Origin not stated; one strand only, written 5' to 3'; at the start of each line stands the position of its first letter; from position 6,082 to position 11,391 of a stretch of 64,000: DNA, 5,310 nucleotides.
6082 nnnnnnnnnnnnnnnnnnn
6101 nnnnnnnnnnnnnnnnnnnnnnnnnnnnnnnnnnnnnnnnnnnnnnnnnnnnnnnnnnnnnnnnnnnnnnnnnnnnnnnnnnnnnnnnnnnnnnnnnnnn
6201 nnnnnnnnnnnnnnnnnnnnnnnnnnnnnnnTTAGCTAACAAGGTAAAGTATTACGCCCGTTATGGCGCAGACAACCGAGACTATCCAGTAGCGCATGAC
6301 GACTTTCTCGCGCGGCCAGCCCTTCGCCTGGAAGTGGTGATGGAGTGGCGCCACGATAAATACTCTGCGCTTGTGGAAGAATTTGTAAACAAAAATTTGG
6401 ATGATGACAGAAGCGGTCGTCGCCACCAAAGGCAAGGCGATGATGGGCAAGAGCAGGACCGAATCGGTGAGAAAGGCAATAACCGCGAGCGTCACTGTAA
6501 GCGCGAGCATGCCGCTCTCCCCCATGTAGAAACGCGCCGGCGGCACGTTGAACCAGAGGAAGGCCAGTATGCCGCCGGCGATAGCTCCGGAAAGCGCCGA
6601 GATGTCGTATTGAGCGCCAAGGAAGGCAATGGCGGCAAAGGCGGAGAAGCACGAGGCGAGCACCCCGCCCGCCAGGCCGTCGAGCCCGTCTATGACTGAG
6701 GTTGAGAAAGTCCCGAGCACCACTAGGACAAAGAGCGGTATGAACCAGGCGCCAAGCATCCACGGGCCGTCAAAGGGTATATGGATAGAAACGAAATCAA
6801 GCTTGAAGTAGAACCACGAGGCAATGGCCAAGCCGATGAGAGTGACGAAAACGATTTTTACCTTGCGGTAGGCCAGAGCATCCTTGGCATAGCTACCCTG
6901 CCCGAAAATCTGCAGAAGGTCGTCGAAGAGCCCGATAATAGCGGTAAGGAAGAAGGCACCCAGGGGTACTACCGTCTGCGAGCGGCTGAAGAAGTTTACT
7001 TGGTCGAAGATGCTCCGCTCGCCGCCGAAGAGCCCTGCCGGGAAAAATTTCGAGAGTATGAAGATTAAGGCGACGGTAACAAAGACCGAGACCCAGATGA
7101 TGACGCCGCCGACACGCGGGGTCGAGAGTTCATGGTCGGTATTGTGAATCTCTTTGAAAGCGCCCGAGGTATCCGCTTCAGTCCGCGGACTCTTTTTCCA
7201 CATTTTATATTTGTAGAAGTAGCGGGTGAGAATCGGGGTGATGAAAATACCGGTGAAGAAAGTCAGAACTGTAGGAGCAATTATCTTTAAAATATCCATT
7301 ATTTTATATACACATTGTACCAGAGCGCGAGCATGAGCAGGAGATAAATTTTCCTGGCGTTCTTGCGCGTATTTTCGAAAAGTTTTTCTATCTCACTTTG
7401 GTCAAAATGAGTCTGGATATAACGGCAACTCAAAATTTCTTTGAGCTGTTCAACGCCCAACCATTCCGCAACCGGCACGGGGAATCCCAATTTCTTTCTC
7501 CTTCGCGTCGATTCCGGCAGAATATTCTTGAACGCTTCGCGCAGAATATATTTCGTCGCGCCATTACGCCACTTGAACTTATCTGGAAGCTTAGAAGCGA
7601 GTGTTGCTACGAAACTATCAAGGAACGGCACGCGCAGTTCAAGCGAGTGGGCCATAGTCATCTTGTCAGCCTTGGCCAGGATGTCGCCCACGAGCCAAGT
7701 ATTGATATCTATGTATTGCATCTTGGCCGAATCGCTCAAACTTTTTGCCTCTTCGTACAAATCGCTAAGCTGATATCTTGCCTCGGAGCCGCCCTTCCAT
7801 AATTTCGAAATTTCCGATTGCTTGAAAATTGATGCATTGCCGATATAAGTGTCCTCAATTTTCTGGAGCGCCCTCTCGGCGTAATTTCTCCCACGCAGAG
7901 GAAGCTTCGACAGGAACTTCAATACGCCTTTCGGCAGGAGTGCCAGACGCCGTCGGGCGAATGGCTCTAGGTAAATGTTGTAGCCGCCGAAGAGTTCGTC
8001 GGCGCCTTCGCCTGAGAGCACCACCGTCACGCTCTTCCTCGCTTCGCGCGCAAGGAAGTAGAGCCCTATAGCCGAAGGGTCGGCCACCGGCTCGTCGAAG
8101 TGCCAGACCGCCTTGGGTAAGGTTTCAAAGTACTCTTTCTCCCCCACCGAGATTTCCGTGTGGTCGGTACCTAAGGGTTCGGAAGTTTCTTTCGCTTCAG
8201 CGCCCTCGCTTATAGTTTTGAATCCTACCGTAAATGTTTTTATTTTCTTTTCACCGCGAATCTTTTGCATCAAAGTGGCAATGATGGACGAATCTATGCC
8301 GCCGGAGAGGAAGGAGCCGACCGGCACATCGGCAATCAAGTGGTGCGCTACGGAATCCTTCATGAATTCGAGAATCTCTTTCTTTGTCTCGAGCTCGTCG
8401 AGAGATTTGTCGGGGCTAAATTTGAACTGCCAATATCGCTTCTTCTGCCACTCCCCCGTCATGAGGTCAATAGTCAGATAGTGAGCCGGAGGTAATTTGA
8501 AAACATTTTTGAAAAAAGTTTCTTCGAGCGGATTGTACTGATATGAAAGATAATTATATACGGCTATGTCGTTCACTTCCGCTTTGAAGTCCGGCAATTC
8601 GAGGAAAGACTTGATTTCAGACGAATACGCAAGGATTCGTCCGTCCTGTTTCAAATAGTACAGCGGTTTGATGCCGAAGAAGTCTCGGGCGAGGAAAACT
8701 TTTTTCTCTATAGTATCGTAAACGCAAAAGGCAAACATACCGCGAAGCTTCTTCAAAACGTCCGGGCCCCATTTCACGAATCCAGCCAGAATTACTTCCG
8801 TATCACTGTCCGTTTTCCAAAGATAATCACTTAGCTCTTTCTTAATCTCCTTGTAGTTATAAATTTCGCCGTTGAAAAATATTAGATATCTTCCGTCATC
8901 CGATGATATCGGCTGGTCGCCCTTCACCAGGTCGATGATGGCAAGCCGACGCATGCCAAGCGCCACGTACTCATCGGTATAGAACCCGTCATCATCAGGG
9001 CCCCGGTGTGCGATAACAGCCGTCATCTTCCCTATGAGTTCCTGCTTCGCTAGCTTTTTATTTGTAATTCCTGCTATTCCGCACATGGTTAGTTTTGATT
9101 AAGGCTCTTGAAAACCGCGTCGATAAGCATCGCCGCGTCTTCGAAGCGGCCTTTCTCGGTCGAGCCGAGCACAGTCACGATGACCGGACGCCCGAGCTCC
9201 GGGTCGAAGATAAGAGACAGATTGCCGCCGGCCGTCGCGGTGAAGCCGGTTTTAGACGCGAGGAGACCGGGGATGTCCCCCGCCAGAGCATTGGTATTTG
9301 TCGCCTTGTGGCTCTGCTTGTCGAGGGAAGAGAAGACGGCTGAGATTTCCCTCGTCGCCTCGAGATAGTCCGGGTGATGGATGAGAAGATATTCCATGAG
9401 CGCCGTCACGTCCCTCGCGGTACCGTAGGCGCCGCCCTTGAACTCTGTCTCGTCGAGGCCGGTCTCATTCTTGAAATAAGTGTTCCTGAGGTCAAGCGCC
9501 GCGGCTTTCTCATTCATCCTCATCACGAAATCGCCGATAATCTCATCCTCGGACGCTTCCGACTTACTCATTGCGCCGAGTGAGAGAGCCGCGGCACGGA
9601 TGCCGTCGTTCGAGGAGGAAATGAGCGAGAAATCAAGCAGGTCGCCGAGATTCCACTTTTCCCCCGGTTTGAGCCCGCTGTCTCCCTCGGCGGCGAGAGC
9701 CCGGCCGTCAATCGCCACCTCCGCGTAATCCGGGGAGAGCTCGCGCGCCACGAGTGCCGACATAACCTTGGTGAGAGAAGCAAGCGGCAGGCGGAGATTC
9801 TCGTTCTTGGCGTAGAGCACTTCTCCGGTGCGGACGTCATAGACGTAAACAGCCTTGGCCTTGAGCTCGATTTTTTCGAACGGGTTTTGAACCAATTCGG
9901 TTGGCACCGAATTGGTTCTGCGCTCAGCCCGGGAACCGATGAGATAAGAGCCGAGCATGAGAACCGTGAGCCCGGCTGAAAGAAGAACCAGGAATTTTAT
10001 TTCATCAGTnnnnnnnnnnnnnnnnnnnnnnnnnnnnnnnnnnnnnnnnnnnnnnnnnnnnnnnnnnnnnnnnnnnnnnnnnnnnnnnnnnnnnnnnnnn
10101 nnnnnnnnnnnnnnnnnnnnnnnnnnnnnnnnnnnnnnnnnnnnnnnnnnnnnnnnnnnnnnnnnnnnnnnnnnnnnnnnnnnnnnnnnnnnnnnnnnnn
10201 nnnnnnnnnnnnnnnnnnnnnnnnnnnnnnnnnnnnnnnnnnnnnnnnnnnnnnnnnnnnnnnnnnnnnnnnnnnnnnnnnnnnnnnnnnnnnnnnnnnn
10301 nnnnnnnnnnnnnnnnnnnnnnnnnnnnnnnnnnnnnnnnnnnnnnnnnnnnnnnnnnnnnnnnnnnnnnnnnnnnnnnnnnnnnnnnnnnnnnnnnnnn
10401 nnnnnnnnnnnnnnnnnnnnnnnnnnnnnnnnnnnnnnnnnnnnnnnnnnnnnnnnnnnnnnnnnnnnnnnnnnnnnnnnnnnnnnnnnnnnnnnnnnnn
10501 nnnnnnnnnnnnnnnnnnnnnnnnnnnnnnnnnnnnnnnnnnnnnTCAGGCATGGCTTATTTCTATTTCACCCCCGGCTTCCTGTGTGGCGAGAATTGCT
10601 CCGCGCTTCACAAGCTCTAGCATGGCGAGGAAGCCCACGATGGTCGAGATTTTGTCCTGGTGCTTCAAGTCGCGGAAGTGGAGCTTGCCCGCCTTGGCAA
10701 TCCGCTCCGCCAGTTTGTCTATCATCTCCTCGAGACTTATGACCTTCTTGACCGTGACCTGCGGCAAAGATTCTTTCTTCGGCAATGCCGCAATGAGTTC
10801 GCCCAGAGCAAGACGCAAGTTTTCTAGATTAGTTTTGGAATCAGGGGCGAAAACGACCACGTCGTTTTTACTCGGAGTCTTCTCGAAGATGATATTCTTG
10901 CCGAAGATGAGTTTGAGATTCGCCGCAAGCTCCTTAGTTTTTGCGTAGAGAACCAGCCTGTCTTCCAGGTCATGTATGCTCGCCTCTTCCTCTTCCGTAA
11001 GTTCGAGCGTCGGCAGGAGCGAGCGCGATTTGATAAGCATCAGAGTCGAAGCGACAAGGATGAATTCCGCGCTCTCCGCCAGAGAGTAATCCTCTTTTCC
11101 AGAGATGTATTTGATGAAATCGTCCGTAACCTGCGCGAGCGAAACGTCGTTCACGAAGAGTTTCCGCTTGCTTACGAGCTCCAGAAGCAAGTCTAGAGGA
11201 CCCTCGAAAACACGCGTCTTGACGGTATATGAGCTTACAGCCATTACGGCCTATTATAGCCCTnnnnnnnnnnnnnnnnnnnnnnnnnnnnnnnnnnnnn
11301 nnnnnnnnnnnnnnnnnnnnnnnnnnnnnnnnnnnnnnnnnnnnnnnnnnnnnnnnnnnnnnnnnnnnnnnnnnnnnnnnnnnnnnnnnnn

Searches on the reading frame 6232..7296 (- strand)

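Call 63: search_protein_families(library=pfam, proteins=[window:6232-7296:-], max_evalue=0.0001)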
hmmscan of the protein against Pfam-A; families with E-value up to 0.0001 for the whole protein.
window:6232-7296:- (354 aa): 1 family
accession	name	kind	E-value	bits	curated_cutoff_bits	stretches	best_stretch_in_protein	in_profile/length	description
PF00953.26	Glycos_transf_4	-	1.8e-19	70.7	27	1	112-276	5-158/160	Glycosyl transferase family 4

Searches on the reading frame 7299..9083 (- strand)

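Call 63: search_protein_families(library=pfam, proteins=[window:7299-9083:-], max_evalue=0.0001)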
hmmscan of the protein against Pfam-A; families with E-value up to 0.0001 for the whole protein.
window:7299-9083:- (594 aa): 5 families
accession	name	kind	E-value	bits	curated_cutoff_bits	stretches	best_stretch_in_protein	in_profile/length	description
PF00733.27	Asn_synthase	-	4.6e-96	323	21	1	237-589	2-353/354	Asparagine synthase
PF13537.11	GATase_7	-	3.6e-41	140.5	25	1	45-161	2-122/123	Glutamine amidotransferase domain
PF13522.11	GATase_6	-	5.4e-37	127.2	27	1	29-156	1-130/130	Glutamine amidotransferase domain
PF02540.23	NAD_synthase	-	3e-05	23.7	21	1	236-315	4-83/242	NAD synthase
PF12481.13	DUF3700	-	4.4e-05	23.5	27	1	108-150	124-167/228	Aluminium induced protein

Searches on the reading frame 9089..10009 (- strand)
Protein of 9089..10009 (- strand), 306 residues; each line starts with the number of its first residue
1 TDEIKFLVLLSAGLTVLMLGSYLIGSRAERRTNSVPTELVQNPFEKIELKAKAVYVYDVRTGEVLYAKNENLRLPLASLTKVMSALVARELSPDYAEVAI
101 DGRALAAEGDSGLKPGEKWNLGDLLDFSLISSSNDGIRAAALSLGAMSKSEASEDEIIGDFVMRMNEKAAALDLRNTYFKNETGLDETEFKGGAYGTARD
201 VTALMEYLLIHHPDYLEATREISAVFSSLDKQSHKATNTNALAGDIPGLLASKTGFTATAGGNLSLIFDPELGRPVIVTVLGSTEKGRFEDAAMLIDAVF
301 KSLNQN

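Call 63: search_protein_families(library=pfam, proteins=[window:9089-10009:-], max_evalue=0.0001)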
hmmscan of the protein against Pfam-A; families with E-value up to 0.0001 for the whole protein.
window:9089-10009:- (306 aa): 2 families
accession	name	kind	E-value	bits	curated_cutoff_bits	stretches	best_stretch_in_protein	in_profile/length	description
PF00768.25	Peptidase_S11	-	9.9e-32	110.7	27.6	1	46-282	7-236/239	D-alanyl-D-alanine carboxypeptidase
PF13354.11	Beta-lactamase2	-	5.8e-05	23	22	0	54-90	2-37/214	Beta-lactamase enzyme family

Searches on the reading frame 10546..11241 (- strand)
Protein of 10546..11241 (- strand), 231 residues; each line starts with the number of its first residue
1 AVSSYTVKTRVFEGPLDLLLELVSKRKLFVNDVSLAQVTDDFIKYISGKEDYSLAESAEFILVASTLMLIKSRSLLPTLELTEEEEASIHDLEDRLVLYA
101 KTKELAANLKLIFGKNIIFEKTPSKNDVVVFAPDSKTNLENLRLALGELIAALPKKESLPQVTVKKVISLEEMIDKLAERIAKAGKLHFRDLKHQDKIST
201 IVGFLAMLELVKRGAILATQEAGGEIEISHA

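Call 65: search_protein_families(library=pfam, proteins=[window:10546-11241:-], max_evalue=0.0001)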
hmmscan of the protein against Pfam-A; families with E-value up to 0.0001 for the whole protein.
window:10546-11241:- (231 aa): 1 family
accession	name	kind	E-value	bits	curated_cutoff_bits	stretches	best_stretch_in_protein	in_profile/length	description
PF02616.19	SMC_ScpA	-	5.3e-19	69.6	24.6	1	22-222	1-222/232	Segregation and condensation protein ScpA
